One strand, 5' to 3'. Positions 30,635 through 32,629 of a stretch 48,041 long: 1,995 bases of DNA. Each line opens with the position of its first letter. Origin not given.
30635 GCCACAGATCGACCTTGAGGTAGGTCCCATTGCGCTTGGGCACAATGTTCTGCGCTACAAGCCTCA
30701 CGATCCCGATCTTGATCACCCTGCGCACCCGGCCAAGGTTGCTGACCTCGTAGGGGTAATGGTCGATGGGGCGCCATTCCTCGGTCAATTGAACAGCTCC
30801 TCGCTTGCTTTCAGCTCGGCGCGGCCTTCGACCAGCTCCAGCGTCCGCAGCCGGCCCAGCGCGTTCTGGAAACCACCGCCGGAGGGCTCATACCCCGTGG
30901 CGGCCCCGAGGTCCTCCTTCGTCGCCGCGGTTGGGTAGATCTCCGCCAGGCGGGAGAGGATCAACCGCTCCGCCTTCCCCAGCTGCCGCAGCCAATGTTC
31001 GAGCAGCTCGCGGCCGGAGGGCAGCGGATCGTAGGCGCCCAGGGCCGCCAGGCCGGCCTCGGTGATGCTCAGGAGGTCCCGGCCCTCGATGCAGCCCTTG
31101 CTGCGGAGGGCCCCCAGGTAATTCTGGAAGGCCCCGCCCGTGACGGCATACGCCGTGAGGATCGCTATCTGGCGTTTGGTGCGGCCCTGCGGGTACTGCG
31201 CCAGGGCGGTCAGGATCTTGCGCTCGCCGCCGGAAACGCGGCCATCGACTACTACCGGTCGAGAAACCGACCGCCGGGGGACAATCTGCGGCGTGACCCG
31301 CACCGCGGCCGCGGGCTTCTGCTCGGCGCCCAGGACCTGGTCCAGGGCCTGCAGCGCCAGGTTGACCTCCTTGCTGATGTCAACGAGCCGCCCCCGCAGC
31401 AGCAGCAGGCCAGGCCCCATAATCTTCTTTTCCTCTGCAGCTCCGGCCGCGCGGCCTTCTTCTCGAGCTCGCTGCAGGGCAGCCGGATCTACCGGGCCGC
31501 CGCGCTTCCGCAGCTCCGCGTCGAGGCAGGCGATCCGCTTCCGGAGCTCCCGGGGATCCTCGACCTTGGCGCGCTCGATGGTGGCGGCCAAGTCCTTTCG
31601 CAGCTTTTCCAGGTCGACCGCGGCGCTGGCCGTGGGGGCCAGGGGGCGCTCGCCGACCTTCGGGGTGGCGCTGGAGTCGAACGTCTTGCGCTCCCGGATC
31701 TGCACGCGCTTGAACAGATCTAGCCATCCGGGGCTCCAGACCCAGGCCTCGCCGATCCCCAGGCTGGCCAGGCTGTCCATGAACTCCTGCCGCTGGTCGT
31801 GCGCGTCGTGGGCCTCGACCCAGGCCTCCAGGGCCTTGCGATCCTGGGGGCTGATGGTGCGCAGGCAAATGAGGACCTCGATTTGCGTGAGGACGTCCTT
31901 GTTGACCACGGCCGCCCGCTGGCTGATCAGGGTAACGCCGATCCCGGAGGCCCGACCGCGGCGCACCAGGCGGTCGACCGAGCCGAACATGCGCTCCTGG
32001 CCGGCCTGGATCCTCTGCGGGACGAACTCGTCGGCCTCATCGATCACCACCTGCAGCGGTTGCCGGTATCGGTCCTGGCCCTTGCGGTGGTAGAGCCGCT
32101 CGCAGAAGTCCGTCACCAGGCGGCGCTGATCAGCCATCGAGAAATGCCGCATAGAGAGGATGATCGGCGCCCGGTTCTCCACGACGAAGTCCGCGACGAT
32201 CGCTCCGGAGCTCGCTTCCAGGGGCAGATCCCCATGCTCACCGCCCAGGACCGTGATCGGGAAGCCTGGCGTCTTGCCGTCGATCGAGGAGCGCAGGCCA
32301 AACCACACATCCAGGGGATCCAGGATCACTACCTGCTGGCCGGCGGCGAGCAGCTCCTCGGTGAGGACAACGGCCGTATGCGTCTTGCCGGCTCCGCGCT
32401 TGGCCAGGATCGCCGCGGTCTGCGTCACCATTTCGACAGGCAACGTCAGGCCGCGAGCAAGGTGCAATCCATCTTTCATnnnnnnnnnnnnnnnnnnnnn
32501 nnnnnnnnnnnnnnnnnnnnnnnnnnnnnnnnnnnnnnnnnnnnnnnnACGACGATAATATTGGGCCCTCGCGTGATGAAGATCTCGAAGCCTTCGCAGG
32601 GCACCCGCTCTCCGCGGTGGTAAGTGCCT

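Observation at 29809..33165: ParB-like protein coupled to a HerA/FtsK-type ATPase with tandem winged helices, in one operon with a DNA methyltransferase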

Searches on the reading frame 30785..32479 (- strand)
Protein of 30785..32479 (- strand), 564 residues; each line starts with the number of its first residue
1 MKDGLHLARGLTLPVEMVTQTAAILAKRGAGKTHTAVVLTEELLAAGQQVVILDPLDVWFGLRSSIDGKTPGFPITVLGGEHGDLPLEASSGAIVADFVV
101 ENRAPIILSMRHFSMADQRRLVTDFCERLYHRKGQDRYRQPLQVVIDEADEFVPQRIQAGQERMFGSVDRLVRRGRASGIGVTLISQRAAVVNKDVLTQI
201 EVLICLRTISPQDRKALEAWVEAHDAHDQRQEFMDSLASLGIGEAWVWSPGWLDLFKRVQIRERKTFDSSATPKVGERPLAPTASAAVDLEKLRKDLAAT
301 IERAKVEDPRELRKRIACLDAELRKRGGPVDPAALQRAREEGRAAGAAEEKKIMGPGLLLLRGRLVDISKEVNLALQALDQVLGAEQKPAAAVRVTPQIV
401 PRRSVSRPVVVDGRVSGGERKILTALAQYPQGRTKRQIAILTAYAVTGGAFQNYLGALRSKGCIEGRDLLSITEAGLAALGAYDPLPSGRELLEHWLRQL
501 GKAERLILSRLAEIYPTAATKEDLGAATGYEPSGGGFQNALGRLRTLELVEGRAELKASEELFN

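Call 3: search_protein_families(library=pfam, proteins=[window:30785-32479:-], max_evalue=0.01)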
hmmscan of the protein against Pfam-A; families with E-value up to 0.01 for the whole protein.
window:30785-32479:- (564 aa): 4 families
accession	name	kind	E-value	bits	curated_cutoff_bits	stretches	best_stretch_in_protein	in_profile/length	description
PF05872.18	HerA_C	-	1.8e-09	37.2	22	1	164-247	277-361/502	Helicase HerA-like C-terminal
PF01935.23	DUF87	-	2.2e-07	31.6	23.2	1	16-55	20-60/220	Helicase HerA, central domain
PF12846.13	AAA_10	-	0.0023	17.5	27.5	0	144-236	244-331/362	AAA-like domain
PF16220.10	DUF4880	-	0.0054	17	25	1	209-229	15-35/43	Domain of unknown function (DUF4880)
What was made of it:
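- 31655..32479 (-): ATPase core (aa 1-275) of the 564-aa HerA/FtsK-clade protein: Walker A G29-K32-T33, Walker B D147-E148, RRGR 173-176, Q187. Pfam DUF87 and HerA_C (call 3).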

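Call 4: search_protein_families(library=phrogs, proteins=[window:30785-32479:-], max_evalue=0.001)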
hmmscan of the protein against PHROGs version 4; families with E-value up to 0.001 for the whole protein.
window:30785-32479:- (564 aa): 2 families
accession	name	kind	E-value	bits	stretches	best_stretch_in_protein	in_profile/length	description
phrog_2666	-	head and packaging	7.6e-20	72.1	1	19-229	321-505/555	terminase large subunit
phrog_7035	-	unknown function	2.1e-10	40.6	1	126-227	478-577/969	-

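Call 8: search_dna_similar(query=window:30785-32479:-, collection=phages, mode=protein, max_rows=40)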
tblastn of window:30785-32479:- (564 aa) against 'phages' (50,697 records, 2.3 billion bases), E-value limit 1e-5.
Records with a match: 1; places in all: 1; records where one place covers at least 80% of the query: 1.
Best place of each record, by identity: <60% 1.
By first word of the organism name: Caudoviricetes 1.
By host as written in the record: - 1.
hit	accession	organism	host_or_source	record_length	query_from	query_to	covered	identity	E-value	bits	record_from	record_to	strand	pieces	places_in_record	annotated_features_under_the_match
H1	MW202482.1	Caudoviricetes sp.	Manatee Spring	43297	5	546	81%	41.7%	5e-84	353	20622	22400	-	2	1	hera helicase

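Call 9: search_solved_structures(query=window:30785-32479:-, max_evalue=1)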
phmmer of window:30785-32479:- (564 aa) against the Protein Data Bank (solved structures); distinct sequences matched with E-value up to 1: 8.
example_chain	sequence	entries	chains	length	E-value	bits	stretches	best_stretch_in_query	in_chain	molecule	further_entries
9x1l_A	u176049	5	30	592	1.1e-13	53.7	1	133-247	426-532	DNA helicase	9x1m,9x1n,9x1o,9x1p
4d2i_A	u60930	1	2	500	6.1e-10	41.4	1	130-247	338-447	HERA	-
8xau_A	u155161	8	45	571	2.2e-05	26.4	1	127-218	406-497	ATP-binding protein | HerA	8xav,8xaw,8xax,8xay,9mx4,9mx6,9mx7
9c1m_M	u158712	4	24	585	5e-05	25.2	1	119-245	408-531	ATP-binding protein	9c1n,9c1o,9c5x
8wiv_A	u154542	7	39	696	5.8e-05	25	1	138-219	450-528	Helicase HerA central domain-containing protein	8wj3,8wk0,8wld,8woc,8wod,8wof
8ziq_M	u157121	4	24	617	0.00057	21.7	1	140-215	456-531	HerA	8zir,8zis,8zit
11kk_A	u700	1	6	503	0.0019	19.9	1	163-247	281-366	HerA like helicase YjgR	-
4kfr_A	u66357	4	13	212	0.56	11.8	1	112-227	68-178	Genome packaging NTPase B204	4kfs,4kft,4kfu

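Call 10: get_annotated_region(hit=H1, flank=8000)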
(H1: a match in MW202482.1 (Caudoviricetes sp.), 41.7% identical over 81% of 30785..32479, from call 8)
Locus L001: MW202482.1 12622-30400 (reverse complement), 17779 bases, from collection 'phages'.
description: Podoviridae sp. isolate ct4oC223, complete genome.
organism: Caudoviricetes sp. (NCBI taxid 2832643)
taxonomy: Viruses; Duplodnaviria; Heunggongvirae; Uroviricota; Caudoviricetes
host: -; source: Manatee Spring; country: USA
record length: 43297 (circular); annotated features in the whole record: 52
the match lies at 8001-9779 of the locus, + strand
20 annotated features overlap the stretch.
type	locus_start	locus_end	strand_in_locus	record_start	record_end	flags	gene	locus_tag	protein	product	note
CDS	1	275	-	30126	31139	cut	-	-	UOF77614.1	hypothetical protein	-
CDS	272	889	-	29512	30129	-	-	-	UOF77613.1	hypothetical protein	-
CDS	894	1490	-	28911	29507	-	-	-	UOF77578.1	deddh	-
CDS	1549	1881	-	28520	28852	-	-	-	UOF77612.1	hypothetical protein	-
CDS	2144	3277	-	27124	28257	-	-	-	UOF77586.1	adenine specific methyltransferase mboiiA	-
CDS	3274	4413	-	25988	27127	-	-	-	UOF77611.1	hypothetical protein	-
CDS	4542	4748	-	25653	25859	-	-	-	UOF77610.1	Z-DNA binding protein 1/DNA complex dlM1-Z-DNA compleX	-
CDS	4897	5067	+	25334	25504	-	-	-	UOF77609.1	hypothetical protein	-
CDS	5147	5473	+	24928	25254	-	-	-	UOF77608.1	hypothetical protein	-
CDS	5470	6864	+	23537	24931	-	-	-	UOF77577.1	chromosome segregation protein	-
CDS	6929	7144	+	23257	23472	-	-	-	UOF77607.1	hypothetical protein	-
CDS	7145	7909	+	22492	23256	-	-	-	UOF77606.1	hypothetical protein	-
CDS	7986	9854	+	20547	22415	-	-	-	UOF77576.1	hera helicase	-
CDS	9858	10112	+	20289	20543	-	-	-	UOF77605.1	hypothetical protein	-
CDS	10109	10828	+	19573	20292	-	-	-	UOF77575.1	yqfb-like protein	-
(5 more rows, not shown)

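Call 11: find_homologous_proteins(query=window:30785-32479:-, max_evalue=0.00001)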
Query window:30785-32479:- (564 aa): 3829 proteins with E <= 0.00001 among 8000 candidates; the best 120 are listed.
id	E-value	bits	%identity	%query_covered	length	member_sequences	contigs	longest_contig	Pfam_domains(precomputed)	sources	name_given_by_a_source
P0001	0.0e+0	1228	100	100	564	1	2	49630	PF01935.24,PF05872.19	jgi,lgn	jgi:hypothetical protein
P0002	0.0e+0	1017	83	100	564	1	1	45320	PF01935.24,PF05872.19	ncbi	-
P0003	1.2e-296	1002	82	100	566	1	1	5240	PF01935.24,PF05872.19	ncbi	-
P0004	8.0e-292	987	79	100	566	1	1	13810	PF01935.24,PF05872.19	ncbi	-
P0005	2.8e-266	902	72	100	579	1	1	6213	PF01935.24,PF05872.19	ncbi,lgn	-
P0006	2.6e-263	892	74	99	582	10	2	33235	PF01935.24,PF05872.19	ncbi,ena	-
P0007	6.3e-261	885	73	99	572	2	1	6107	PF01935.24,PF05872.19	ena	-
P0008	9.6e-213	726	61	99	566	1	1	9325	PF01935.24,PF05872.19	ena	-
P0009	7.5e-204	696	60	100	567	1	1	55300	PF05872.19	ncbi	-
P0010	1.5e-198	679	59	99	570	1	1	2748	PF01935.24,PF05872.19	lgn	-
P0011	9.9e-196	669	58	99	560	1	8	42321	PF01935.24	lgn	-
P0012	2.1e-195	668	71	80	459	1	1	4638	PF05872.19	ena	-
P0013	6.0e-195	667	58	99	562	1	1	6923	PF01935.24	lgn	-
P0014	6.8e-195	667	57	100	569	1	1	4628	PF05872.19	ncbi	-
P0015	2.0e-194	665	56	100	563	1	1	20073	PF01935.24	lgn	-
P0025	1.2e-182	626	54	99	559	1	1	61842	PF01935.24,PF05872.19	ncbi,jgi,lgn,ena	ncbi:MAG TPA: helicase HerA-like domain-containing protein [Pyrinomonadaceae bacterium]|jgi:hypothet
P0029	2.3e-180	619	54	99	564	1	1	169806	PF05872.19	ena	-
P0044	8.9e-177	607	54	99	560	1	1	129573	PF01935.24,PF05872.19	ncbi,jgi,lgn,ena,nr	ncbi:MAG TPA: helicase HerA-like domain-containing protein [Pyrinomonadaceae bacterium]|nr:helicase 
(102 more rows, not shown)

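Call 13: find_encoding_contigs(protein=P0009, flank=6000, max_places=2)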
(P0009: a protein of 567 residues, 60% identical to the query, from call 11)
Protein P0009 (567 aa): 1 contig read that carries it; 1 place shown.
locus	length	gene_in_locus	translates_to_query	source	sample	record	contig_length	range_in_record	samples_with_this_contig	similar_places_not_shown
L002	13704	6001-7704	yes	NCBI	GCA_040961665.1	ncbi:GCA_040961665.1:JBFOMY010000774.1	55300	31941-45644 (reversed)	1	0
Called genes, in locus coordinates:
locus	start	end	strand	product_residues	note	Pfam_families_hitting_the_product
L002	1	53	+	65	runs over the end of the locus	-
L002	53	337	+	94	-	-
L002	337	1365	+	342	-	PF09588:YqaJ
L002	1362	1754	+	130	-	-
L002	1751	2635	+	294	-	PF03837:RecT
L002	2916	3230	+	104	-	-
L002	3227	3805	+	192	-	PF13730:HTH_36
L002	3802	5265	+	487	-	PF02195:ParB_N, PF17762:HTH_ParB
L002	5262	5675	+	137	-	-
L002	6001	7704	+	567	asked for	PF05872:HerA_C (faint)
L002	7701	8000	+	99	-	-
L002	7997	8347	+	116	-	-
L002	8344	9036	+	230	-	PF02195:ParB_N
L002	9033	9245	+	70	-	-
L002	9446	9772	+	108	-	-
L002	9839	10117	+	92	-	-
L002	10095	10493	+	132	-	-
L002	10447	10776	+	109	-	-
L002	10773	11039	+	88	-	-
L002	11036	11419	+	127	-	PF05866:RusA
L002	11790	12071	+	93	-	-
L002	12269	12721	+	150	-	-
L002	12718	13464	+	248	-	-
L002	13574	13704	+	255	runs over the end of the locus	-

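Call 14: find_encoding_contigs(protein=P0025, flank=6000, max_places=2)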
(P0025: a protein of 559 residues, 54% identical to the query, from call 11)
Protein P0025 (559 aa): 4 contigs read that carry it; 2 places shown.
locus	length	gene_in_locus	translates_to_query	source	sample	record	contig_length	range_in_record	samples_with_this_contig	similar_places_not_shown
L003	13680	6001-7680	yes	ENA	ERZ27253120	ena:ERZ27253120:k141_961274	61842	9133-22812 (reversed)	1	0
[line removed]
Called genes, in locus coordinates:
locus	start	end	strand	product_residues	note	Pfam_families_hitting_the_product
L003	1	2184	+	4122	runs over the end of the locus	PF17963:Big_9, PF16640:Big_3_5, PF17803:Cadherin_4 (weak), PF17892:Cadherin_5, PF17963:Big_9, PF17803:Cadherin_4 (weak), PF03160:Calx-beta, PF13946:DUF4214 (faint)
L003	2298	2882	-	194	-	PF04525:LOR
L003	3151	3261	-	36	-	-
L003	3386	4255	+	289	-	PF01656:CbiA, PF02374:ArsA_ATPase (weak), PF06564:CBP_BcsQ (faint), PF09140:MipZ (faint), PF10609:ParA, PF13614:AAA_31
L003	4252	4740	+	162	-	-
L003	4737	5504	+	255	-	-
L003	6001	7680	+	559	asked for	PF01935:DUF87, PF05872:HerA_C (weak)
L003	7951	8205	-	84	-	-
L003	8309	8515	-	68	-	-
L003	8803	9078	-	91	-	-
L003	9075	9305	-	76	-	-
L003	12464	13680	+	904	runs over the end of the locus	PF08722:Tn7_TnsA-like_N, PF09299:Mu-transpos_C (weak)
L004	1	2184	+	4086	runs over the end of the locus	PF17963:Big_9, PF16640:Big_3_5, PF17803:Cadherin_4 (weak), PF17892:Cadherin_5, PF17963:Big_9, PF17803:Cadherin_4 (weak), PF03160:Calx-beta, PF13946:DUF4214 (faint)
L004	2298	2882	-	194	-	PF04525:LOR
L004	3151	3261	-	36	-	-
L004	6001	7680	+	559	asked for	PF01935:DUF87, PF05872:HerA_C (weak)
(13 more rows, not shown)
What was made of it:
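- One element has ParA as well as the ATPase (call 14).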

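Call 16: find_related_loci(query=A1, collection=viral_contigs, flank=6000)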
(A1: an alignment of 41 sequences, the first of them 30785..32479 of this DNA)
Query A1 (564 aa) in viral_contigs; peptide patterns used: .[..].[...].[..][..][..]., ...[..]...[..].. (x = any residue, [..] = any of these).
221 stretches matched a pattern; 206 encode a relative of the query (tblastn E <= 1e-3); the best 80 are kept; 80 distinct loci.
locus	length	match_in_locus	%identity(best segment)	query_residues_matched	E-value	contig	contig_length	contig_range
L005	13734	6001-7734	53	5-563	0e+0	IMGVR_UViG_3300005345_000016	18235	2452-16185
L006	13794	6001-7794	51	5-563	6e-170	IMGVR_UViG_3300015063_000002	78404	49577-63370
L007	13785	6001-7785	47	5-564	9e-163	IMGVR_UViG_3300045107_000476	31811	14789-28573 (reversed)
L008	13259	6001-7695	49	5-563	4e-161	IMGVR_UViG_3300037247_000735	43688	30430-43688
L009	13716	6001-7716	47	10-562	1e-159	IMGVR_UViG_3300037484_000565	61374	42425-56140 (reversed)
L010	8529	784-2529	48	1-563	2e-155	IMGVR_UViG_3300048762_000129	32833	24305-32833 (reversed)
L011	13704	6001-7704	47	5-564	1e-149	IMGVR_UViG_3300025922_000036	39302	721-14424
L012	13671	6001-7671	48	5-563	1e-149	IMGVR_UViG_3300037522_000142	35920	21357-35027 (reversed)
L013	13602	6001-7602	48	5-533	7e-148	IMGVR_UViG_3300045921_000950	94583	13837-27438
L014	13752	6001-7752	48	5-563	1e-163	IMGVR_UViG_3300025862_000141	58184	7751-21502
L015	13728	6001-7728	46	1-564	2e-146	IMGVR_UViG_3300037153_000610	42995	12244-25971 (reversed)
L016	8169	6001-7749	43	9-564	1e-145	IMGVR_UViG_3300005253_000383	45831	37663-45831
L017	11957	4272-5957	47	5-563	4e-145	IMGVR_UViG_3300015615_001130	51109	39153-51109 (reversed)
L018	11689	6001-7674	43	5-564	7e-144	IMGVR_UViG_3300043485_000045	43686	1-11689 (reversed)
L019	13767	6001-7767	44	5-564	1e-140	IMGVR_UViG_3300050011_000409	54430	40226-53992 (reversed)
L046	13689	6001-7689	42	9-563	1e-123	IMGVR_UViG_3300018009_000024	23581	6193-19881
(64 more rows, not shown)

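Call 33: search_protein_families(library=pfam, alignment_id=A2, max_evalue=0.001)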
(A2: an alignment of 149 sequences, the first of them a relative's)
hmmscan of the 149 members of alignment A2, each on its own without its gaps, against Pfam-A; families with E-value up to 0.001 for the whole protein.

A. member 1, L062:4956-6023:+ (356 aa): 0 families

B. families by the number of members that match (of 149 scanned): 97 families (the first 25 are shown)
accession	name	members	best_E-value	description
PF07505.17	DUF5131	4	3.7e-101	Protein of unknown function (DUF5131)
PF00145.23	DNA_methylase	4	1.1e-52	C-5 cytosine-specific DNA methylase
PF02195.25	ParB_N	4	8.7e-27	ParB N-terminal domain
PF13392.12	HNH_3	4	4.2e-12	HNH endonuclease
PF01555.25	N6_N4_Mtase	3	9.8e-30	DNA methylase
PF02086.21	MethyltransfD12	3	3.6e-19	D12 class N6 adenine-specific DNA methyltransferase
PF17762.8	HTH_ParB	3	2.5e-17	ParB HTH domain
PF11638.13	DnaA_N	3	1.4e-08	DnaA N-terminal domain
PF13401.12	AAA_22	3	1.5e-08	AAA domain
PF13730.12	HTH_36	3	2.7e-07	Helix-turn-helix domain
PF03796.21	DnaB_C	2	3.4e-100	DnaB-like helicase C terminal domain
PF03837.19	RecT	2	4.8e-45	RecT family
PF13604.12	AAA_30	2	5.9e-38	AAA domain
PF13245.12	AAA_19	2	4.1e-37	AAA domain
PF17338.8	GP88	2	3e-34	Gene product 88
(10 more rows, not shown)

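Call 34: search_protein_families(library=pfam, alignment_id=A3, max_evalue=0.001)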
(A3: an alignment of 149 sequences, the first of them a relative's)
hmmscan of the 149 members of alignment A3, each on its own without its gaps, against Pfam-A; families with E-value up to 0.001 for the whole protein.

A. member 1, L039:7658-8332:+ (225 aa): 0 families

B. families by the number of members that match (of 149 scanned): 69 families (the first 25 are shown)
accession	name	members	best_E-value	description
PF07505.17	DUF5131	8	5.9e-90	Protein of unknown function (DUF5131)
PF00145.23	DNA_methylase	6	3.4e-32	C-5 cytosine-specific DNA methylase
PF02195.25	ParB_N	3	2.9e-21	ParB N-terminal domain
PF13392.12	HNH_3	3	3.7e-15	HNH endonuclease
PF00476.26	DNA_pol_A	2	5.8e-78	DNA polymerase family A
PF17784.7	Sulfotransfer_4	2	2.4e-32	Sulfotransferase domain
PF03167.25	UDG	2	3.3e-25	Uracil DNA glycosylase superfamily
PF01612.26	DNA_pol_A_exo1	2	2.5e-22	3'-5' exonuclease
PF00589.27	Phage_integrase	2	1.1e-20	Phage integrase family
PF05838.17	Glyco_hydro_108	2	1.4e-18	Glycosyl hydrolase 108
PF17762.8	HTH_ParB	2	4.5e-13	ParB HTH domain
PF06763.17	Minor_tail_Z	2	4.1e-10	Prophage minor tail protein Z (GPZ)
PF01844.29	HNH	2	9.2e-08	HNH endonuclease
PF09374.15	PG_binding_3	2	5.2e-07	Predicted Peptidoglycan domain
PF02075.23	RuvC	2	3e-06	Crossover junction endodeoxyribonuclease RuvC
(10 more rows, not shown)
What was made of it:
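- Pfam census of neighbours within about 2.2 kb: ParB_N 7, DUF5131 12, C5 MTase 10, HNH_3 7: calls 33, 34.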

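Call 36: search_protein_families(library=ncbifam, proteins=[window:30785-32479:-], max_evalue=0.01)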
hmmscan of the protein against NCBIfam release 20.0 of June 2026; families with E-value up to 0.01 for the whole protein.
window:30785-32479:- (564 aa): 6 families
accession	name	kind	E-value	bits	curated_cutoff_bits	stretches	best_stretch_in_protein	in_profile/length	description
NF040819.1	helicase_HerA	equivalog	1.5e-18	66.7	970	1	137-247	399-501/561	DNA double-strand break repair helicase HerA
NF040937.1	HerA_Thermprot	equivalog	1.8e-13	49.7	800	1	131-247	341-448/487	DNA double-strand break repair helicase HerA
NF053655.1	CedD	equivalog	7.9e-08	31.4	600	1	16-54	218-256/527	DNA-translocating ATPase CedD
NF042944.1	HerA_antiphage_2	equivalog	1.6e-07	30.5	850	1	135-246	422-528/576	anti-phage-associated helicase HerA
NF042943.1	HerA_antiphage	equivalog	6e-07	28.4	800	1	126-231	421-525/566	anti-phage-associated helicase HerA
NF009043.0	PRK12377.1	subfamily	0.0063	16.1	389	0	25-70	107-152/248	ATP-binding protein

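Call 37: search_protein_families(library=padloc, proteins=[window:30785-32479:-], max_evalue=0.01)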
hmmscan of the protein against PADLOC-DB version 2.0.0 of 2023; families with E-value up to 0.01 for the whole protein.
window:30785-32479:- (564 aa): 12 families
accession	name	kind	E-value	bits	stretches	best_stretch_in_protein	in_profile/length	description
PDLC04105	HerA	-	5.9e-21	72.6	1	136-277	414-551/576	-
PDLC04140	mad8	-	2.5e-19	68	2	97-262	151-300/314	mads_8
PDLC01055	HerA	-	7.5e-16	56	1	106-219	384-490/532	Type III coevolved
PDLC04103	HerA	-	3.7e-14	50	1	130-249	430-545/579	-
PDLC04104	HerA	-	5.2e-13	46.5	1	135-275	214-350/379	-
PDLC04106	HerA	-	1.2e-09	35.3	1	120-273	493-640/667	-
PDLC04100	HerA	-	3.2e-08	30.7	1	126-231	427-531/580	-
PDLC02185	HerA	-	3.1e-07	27.5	1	125-231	432-537/585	-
PDLC02188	HerA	-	3.9e-07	27.3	1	138-247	425-529/578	-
PDLC04102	HerA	-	1.8e-06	24.6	1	130-217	494-581/654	-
PDLC04098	HerA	-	8e-06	22.7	1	115-218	503-609/686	-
PDLC04097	HerA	-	0.0039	13.9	1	138-245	471-577/618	-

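Call 46: predict_structure(alignment_id=A1)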
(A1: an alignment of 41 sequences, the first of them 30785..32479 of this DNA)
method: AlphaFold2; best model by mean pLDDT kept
length: 564 residues; sequences in the alignment: 41
mean_pLDDT: 89.8   pTM: 0.60
mean pLDDT of the five models: 89.8, 88.5, 88.1, 88.1, 87.6
residues with pLDDT >= 90: 407; 70-90: 122; 50-70: 10; < 50: 25
segments of 3 or more residues with pLDDT < 50: 386-410
pLDDT, mean of each block of 10 residues (from residue 1): 87 96 97 97 97 97 96 96 94 96 96 96 98 94 98 95 97 97 97 95 97 96 91 97 97 91 96 87 91 90 81 75 68 76 79 74 86 87 56 40 42 83 96 94 92 96 95 96 92 95 98 96 97 96 95 94 87
secondary structure, 60 per line:
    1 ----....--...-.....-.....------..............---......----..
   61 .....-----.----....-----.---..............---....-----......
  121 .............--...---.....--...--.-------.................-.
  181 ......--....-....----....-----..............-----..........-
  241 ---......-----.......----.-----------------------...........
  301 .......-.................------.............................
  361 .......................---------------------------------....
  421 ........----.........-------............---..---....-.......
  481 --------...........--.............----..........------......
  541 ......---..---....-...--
elements in order: E5-8 E11-13 H15-19 E21-25 H32-45 E49-54 H59-63 E76-79 H89-102 E106-109 H115-133 E142-146 H162-178 E180-186 H194-197 E202-205 H211-224 H230-239 E244-249 E255-261 H290-307 H309-325 H332-383 H417-428 H435-441 H449-460 E469-472 H474-480 H489-499 H502-514 H521-528 H535-546 E555-558
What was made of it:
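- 31331..31612 (-): Helical stalk (aa 290-383) followed by a disordered linker (aa 386-410). AF2 model: helices 290-307, 309-325 and 332-383; pLDDT below 50 for residues 386-410 (call 46).
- On FtsK-HerA superfamily of P-loop pumping ATPases: The RRGR motif precedes strand 180-186, which ends in Q187 in the AF2 model (call 46).
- On HerA proper (HerA-NurA, antiphage HerA): The model shows only two short strands before strand 1 (call 46).
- The HAS barrel is absent (call 46).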
